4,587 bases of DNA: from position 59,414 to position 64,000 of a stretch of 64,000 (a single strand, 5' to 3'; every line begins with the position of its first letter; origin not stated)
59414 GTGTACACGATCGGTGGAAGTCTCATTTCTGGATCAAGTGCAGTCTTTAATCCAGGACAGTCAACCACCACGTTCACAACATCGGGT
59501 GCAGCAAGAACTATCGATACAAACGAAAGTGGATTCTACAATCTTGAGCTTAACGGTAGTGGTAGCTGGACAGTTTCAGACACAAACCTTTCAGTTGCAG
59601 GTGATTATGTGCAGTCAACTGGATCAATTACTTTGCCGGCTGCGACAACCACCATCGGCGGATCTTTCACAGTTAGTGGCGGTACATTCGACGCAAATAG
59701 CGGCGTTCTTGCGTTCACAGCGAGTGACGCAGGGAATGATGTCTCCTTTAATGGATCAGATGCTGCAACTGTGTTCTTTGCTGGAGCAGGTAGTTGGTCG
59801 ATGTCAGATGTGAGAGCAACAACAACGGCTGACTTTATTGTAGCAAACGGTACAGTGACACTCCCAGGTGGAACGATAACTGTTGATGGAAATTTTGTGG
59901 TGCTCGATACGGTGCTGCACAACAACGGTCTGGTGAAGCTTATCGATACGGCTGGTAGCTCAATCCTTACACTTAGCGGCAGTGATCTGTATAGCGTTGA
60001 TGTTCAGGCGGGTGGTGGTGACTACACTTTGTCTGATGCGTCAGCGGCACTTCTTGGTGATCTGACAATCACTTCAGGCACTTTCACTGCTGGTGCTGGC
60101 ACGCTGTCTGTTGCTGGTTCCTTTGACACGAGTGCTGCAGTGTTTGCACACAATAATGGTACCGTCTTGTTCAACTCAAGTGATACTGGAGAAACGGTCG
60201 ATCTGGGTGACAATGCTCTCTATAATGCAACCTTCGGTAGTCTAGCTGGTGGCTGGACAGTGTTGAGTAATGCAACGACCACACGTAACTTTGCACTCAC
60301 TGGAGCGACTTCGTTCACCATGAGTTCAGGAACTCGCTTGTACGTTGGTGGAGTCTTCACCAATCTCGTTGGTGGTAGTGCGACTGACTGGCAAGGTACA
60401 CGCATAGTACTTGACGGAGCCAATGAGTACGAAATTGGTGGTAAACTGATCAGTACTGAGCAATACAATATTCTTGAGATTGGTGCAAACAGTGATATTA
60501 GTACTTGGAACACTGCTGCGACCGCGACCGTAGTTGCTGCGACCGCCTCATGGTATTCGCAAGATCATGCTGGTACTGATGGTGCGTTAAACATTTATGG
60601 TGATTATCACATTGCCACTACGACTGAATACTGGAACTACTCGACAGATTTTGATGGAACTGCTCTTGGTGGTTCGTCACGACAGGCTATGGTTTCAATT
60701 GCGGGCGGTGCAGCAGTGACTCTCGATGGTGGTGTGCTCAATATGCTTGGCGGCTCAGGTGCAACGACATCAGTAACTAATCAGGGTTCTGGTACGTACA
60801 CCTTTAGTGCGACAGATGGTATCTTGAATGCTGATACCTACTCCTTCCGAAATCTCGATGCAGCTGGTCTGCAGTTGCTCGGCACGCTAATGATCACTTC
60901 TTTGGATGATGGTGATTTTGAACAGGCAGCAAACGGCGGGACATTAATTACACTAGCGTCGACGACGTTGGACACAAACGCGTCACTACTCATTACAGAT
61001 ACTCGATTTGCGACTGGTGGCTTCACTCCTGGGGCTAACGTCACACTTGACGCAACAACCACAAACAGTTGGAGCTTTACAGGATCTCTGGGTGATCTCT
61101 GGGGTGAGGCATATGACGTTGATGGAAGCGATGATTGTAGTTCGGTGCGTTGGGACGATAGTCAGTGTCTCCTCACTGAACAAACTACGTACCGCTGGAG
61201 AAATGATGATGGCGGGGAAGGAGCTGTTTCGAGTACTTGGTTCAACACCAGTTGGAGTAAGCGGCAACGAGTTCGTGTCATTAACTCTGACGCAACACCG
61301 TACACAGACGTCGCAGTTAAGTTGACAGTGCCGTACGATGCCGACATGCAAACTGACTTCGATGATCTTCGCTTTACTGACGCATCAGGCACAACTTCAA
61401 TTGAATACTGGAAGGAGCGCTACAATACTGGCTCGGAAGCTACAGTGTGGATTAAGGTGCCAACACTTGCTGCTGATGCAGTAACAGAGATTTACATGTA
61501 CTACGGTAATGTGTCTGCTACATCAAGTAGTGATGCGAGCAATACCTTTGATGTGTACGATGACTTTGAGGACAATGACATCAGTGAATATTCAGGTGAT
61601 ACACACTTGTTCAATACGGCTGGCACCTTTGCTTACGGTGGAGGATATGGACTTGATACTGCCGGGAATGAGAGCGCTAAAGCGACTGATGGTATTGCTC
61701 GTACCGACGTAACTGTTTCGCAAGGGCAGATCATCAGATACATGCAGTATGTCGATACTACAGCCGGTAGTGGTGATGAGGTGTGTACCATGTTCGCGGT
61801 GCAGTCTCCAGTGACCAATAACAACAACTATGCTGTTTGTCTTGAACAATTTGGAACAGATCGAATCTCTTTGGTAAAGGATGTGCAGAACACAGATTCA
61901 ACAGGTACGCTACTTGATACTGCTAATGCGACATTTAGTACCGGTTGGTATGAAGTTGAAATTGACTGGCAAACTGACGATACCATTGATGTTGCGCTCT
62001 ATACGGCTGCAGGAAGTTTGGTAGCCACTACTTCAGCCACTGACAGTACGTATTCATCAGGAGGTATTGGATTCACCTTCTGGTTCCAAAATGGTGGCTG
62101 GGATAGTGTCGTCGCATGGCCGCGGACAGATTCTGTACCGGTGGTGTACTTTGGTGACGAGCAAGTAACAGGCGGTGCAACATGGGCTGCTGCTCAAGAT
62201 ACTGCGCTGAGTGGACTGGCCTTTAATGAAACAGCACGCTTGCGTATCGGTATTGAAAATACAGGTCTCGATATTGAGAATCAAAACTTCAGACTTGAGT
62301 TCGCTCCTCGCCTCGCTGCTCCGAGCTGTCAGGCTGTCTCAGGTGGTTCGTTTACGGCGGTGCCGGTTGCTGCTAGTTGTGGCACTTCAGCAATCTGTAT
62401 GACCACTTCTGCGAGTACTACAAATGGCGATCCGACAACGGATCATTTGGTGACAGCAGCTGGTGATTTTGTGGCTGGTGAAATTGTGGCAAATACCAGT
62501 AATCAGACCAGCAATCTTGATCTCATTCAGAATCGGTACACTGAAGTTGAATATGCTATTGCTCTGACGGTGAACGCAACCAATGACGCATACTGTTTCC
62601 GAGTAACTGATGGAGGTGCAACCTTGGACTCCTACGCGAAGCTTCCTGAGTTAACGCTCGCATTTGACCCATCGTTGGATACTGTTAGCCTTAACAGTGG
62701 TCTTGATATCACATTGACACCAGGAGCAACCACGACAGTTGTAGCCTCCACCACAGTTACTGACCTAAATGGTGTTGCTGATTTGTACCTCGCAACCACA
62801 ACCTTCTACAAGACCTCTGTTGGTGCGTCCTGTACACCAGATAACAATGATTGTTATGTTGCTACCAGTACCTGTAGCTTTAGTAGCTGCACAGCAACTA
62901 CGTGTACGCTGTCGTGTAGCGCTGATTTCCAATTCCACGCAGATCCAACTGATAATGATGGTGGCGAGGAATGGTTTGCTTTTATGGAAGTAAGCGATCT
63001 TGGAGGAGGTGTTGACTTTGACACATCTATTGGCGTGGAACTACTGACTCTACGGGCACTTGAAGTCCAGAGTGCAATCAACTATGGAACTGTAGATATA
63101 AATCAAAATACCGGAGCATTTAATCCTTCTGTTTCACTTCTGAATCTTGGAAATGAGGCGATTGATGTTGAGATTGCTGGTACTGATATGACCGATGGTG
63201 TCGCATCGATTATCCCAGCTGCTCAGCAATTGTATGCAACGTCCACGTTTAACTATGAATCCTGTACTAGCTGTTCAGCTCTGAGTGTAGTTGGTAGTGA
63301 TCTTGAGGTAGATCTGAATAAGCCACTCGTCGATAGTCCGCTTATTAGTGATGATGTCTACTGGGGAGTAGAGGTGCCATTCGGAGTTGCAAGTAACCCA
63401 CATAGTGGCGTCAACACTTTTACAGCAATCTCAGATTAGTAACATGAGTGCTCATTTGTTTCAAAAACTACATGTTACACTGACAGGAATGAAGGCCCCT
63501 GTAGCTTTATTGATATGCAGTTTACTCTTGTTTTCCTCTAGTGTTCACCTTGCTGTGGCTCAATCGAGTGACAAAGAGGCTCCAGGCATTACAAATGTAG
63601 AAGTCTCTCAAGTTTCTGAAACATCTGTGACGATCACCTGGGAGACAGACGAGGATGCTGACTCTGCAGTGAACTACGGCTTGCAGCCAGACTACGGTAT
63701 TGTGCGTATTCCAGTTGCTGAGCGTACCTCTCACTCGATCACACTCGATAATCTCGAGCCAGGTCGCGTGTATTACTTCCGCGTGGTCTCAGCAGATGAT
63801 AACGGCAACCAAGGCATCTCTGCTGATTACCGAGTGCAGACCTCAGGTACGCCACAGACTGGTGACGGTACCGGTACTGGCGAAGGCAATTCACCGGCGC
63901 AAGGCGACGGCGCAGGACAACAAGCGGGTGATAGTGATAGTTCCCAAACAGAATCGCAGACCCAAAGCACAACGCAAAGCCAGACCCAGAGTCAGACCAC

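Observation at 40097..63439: A 23.3-kb single ORF encoding a 7780-aa mosaic surface protein built from repeated DUF2341-like + LamG-like cassettes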

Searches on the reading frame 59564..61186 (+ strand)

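Call 18: search_protein_families(library=pfam, proteins=[window:59564-61186:+], max_evalue=1)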
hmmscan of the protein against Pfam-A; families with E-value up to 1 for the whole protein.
window:59564-61186:+ (541 aa): 0 families

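Call 58: search_protein_families(library=ncbifam, proteins=[window:59564-61186:+], max_evalue=0.1)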
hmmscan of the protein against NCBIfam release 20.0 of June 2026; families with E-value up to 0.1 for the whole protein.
window:59564-61186:+ (541 aa): 1 family
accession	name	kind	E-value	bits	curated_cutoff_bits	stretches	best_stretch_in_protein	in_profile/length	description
NF040804.1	blaOXA-1089_like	exception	0.028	13.8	580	1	294-340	103-150/289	OXA-1089 family carbapenem-hydrolyzing class D beta-lactamase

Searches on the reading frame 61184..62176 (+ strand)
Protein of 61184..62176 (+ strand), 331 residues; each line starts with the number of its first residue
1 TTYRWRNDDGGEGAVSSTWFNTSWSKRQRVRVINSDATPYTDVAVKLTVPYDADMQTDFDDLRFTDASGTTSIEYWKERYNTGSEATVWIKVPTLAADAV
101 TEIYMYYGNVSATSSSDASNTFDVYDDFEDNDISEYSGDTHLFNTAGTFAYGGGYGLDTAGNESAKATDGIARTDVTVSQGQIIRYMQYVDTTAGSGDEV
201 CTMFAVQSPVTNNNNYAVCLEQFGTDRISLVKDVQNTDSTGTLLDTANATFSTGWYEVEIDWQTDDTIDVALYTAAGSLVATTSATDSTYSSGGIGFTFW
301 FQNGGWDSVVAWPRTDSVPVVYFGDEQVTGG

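Call 18: search_protein_families(library=pfam, proteins=[window:61184-62176:+], max_evalue=1)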
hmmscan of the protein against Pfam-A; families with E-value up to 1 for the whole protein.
window:61184-62176:+ (331 aa): 2 families
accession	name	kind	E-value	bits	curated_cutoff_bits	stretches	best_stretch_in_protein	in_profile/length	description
PF10102.14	DUF2341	-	4.4e-22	78.8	23.4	1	58-133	1-76/84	Domain of unknown function (DUF2341)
PF21279.3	YhfX-like_C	-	0.16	13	27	1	146-214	12-83/97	YhfX-like, C-terminal domain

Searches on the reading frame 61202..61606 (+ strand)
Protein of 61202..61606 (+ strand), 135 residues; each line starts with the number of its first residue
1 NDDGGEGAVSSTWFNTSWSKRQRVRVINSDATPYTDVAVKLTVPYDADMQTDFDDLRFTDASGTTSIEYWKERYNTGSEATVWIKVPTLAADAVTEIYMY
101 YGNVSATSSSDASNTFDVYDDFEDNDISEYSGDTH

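Call 84: search_protein_families(library=pfam, proteins=[window:61202-61606:+], max_evalue=1)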
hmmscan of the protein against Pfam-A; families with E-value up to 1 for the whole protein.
seq(135 aa): 1 family
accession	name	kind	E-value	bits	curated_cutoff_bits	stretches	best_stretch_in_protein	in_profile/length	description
PF10102.14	DUF2341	-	2.7e-23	82.7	23.4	1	52-127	1-76/84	Domain of unknown function (DUF2341)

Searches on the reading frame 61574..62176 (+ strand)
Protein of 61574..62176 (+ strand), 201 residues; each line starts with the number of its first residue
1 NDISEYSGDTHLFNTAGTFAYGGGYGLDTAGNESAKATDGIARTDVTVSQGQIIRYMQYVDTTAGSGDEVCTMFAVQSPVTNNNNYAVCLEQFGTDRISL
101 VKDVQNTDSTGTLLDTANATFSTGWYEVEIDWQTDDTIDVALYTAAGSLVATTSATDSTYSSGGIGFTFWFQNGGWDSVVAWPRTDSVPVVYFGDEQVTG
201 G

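Call 84: search_protein_families(library=pfam, proteins=[window:61574-62176:+], max_evalue=1)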
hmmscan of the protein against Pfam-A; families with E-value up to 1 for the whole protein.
window:61574-62176:+ (201 aa): 1 family
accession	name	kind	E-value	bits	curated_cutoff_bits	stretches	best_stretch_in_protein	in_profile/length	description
PF21279.3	YhfX-like_C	-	0.064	14.3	27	1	16-84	12-83/97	YhfX-like, C-terminal domain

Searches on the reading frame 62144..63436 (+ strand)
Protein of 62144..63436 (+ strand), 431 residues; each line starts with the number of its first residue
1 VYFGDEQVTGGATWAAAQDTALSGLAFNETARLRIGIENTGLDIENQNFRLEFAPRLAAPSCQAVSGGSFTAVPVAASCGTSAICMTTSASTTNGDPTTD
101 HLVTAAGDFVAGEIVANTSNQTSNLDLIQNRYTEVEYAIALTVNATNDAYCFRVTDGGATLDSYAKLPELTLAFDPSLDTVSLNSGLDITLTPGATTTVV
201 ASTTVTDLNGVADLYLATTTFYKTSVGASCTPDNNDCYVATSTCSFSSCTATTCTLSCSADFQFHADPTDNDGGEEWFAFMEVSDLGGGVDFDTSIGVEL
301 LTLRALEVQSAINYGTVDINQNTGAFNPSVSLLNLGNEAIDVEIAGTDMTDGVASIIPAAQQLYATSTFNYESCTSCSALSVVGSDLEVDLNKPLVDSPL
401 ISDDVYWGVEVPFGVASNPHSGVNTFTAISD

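Call 18: search_protein_families(library=pfam, proteins=[window:62144-63436:+], max_evalue=1)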
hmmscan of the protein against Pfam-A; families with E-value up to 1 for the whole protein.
window:62144-63436:+ (431 aa): 0 families

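Call 55: search_solved_structures(query=A5, max_evalue=1)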
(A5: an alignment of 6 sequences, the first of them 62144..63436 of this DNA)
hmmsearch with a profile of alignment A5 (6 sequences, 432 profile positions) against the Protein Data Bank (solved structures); distinct sequences matched with E-value up to 1: 1.
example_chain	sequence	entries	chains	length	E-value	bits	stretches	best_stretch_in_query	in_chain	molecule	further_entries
2iml_A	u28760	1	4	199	0.72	11.6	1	112-164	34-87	Hypothetical protein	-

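Call 61: search_protein_representatives(protein=window:62144-63436:+)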
Query: 431 residues. Proteins with E-value up to 0.001 (for the whole library): 1426; up to 1e-10: 932; up to 1e-30: 205. The best 150 are listed.
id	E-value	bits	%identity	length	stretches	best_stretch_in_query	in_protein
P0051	1.5e-195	666.2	69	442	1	1-431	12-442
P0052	3.7e-179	612.3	54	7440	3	1-431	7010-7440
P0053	2.4e-176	603.1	63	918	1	2-431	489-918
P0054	3.9e-154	529.9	51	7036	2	3-431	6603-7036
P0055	2.3e-145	501.0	57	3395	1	2-430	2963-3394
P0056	3.3e-137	474.2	46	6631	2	1-431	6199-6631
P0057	2.3e-136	471.4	48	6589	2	2-430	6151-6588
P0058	3.9e-136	470.6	54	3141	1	1-429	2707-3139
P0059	1.2e-135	469.0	53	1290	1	2-430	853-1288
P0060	8.3e-135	466.2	50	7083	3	2-430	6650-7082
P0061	6.6e-133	460.0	53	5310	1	1-430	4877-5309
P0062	1.2e-131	455.9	51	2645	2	2-430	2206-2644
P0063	9.9e-130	449.5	43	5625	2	2-431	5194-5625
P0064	2.9e-129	448.0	50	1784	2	2-431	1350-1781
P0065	4.5e-129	447.4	47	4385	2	3-429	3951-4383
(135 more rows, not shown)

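Call 73: predict_structure(alignment_id=A7)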
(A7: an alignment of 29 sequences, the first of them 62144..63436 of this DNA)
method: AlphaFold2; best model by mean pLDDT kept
length: 431 residues; sequences in the alignment: 29
mean_pLDDT: 90.9   pTM: 0.73
mean pLDDT of the five models: 90.9, 89.5, 89.1, 88.7, 88.5
residues with pLDDT >= 90: 308; 70-90: 101; 50-70: 21; < 50: 1
segments of 3 or more residues with pLDDT < 50: none
pLDDT, mean of each block of 10 residues (from residue 1): 62 67 80 90 93 93 94 93 91 87 75 82 91 92 87 94 90 87 98 96 92 93 97 95 94 95 96 91 90 97 94 92 95 95 97 93 97 96 95 87 96 93 96 85
secondary structure, 60 per line:
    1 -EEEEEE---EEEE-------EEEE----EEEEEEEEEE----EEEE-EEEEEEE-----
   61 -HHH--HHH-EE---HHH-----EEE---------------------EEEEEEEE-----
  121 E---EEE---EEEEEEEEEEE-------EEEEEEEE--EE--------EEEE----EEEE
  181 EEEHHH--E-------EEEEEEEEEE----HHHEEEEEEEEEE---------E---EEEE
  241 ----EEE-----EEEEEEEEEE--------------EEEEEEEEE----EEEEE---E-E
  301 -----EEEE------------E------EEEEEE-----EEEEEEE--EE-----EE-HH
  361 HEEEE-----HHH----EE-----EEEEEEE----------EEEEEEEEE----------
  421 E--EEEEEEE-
elements in order: E2-7 E11-14 E22-25 E30-39 E44-47 E49-55 E84-86 E108-115 E125-127 E131-141 E149-156 E169-172 E177-183 E197-206 E214-223 E237-240 E245-247 E253-262 E277-285 E290-294 E306-309 E329-334 E340-346 E362-365 E385-391 E402-410 E424-430

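Call 75: fold_search(model_id=the predicted structure, library=pdb)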
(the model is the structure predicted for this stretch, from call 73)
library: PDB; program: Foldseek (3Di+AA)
matches with E <= 10: 1637; with E <= 0.001: 49
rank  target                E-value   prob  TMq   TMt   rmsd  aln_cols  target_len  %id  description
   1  1jv2_A                1.2e-07  1.00  0.24  0.14  21.0       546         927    9  CRYSTAL STRUCTURE OF THE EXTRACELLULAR SEGMENT OF INTEGRIN ALPHAVBETA3 (released 2001-10-17)
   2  4mmz_A                7.1e-07  1.00  0.22  0.13  21.0       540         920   10  Integrin AlphaVBeta3 ectodomain bound to an antagonistic tenth domain of Fibronectin (released 2014-03-26)
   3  9ijj_O                1.1e-06  1.00  0.23  0.11  14.6       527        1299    9  In situ structure of the central apparatus in mouse sperm axoneme. (released 2025-06-04)
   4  4mmx_A                3.5e-06  1.00  0.23  0.13  20.8       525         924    9  Integrin AlphaVBeta3 ectodomain bound to the tenth domain of Fibronectin (released 2014-03-26)
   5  3ije_A                3.9e-06  1.00  0.23  0.13  20.4       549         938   10  Crystal structure of the complete integrin alhaVbeta3 ectodomain plus an Alpha/beta transmembrane fragment (released 2009-09-29)
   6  7nxd_A                4.1e-06  1.00  0.25  0.14  18.0       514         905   10  Cryo-EM structure of human integrin alpha5beta1 in the half-bent conformation (released 2021-08-25)
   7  6avu_A                4.3e-06  1.00  0.24  0.13  17.4       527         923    9  Human alpha-V beta-3 Integrin (open conformation) in complex with the therapeutic antibody LM609 (released 2017-11-01)
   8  8t2v_A                5.5e-06  1.00  0.25  0.14  19.4       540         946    9  Cryo-EM Structures of Full-length Integrin alphaIIbbeta3 in Native Lipids (released 2023-07-26)
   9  6avq_A                7.5e-06  1.00  0.25  0.14  20.4       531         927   10  The Therapeutic Antibody LM609 Selectively Inhibits Ligand Binding to Human alpha-V beta-3 Integrin via Steric Hindran (released 2017-11-01)
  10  4g1m_A                7.9e-06  0.99  0.22  0.13  20.8       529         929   10  Re-refinement of alpha V beta 3 structure (released 2012-12-12)
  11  3f85                  8.7e-06  1.00  0.30  0.28  14.8       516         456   10  Structure of fusion complex of homo trimeric major pilin subunits CfaB of CFA/I fimbirae from ETEC E. coli (released 2009-08-11)
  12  7k0x_A                1.0e-05  0.99  0.19  0.23  20.6       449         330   10  Marsupial T cell receptor Spl_145 (released 2021-03-24)
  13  3fcs_C                1.8e-05  0.99  0.24  0.14  19.9       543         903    9  Structure of complete ectodomain of integrin aIIBb3 (released 2009-01-20)
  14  6avr_A                1.8e-05  0.99  0.23  0.13  18.4       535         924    9  Human alpha-V beta-3 Integrin (intermediate conformation) in complex with the therapeutic antibody LM609 (released 2017-11-01)
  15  8dfm_A                2.1e-05  1.00  0.21  0.21  15.7       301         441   10  Ectodomain of full-length wild-type KIT-SCF dimers (released 2023-03-29)
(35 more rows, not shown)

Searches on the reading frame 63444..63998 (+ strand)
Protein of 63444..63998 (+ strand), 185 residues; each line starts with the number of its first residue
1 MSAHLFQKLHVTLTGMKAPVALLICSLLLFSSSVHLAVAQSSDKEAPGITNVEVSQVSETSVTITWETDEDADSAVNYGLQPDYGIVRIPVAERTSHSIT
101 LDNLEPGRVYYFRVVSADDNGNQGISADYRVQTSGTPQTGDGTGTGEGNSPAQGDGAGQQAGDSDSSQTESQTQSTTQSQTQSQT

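Call 12: search_protein_families(library=pfam, proteins=[window:63444-63998:+], max_evalue=0.001)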
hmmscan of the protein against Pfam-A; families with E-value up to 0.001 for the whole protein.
window:63444-63998:+ (185 aa): 2 families
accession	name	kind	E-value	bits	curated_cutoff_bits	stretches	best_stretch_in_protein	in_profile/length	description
PF16656.11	Pur_ac_phosph_N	-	2.4e-10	41.3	30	1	52-133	6-93/93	Purple acid Phosphatase, N-terminal domain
PF00041.27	fn3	-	1.5e-09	38.4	25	1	49-127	3-79/84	Fibronectin type III domain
